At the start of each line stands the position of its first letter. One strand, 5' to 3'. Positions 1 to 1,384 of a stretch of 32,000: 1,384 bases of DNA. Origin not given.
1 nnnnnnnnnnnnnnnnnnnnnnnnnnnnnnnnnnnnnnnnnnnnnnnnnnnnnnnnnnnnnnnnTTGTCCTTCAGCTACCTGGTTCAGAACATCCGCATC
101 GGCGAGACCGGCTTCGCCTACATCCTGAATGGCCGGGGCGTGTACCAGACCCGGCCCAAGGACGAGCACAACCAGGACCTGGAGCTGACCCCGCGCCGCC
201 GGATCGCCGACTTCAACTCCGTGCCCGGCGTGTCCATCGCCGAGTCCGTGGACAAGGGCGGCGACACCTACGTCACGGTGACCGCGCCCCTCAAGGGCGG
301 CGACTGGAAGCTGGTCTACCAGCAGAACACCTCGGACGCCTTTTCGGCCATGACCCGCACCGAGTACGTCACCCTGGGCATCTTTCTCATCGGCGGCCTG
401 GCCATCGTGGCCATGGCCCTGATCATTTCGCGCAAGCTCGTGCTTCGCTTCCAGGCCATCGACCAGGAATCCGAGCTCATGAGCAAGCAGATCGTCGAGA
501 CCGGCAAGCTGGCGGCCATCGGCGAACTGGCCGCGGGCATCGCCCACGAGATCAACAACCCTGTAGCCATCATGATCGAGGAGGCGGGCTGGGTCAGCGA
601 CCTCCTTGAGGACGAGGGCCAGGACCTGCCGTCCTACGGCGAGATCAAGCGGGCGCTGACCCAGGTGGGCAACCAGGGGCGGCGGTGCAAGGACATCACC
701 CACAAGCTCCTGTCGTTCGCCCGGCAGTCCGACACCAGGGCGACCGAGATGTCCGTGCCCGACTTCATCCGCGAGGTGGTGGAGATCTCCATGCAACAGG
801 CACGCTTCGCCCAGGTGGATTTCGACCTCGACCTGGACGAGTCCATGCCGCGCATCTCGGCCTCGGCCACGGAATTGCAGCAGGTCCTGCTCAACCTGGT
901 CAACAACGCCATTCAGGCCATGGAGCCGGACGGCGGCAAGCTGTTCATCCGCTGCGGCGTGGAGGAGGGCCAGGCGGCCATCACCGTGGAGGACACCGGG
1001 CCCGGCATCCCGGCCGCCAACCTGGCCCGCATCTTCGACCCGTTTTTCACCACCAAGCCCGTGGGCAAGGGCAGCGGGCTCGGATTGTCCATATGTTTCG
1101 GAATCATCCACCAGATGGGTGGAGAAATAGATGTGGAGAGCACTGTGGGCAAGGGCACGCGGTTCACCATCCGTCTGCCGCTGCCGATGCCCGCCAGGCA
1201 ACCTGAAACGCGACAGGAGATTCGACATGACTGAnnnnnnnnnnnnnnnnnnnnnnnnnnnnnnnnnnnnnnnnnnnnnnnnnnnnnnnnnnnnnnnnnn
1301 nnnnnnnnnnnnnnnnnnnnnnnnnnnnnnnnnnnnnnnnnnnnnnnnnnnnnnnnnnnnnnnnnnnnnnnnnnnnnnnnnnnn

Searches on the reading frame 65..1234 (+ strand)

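Call 20: search_protein_families(library=pfam, proteins=[window:65-1234:+], max_evalue=0.0001)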
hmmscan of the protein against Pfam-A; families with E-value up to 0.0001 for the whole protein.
window:65-1234:+ (389 aa): 3 families
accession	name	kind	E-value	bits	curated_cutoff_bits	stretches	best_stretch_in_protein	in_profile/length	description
PF02518.31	HATPase_c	-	1.2e-30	106.6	26.4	1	268-374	3-110/111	Histidine kinase-, DNA gyrase B-, and HSP90-like ATPase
PF02743.24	dCache_1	-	4.7e-08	33.3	45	1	6-85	158-239/240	Cache domain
PF00512.31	HisKA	-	6.8e-07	29.7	26.9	1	153-221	3-63/66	His Kinase A (phospho-acceptor) domain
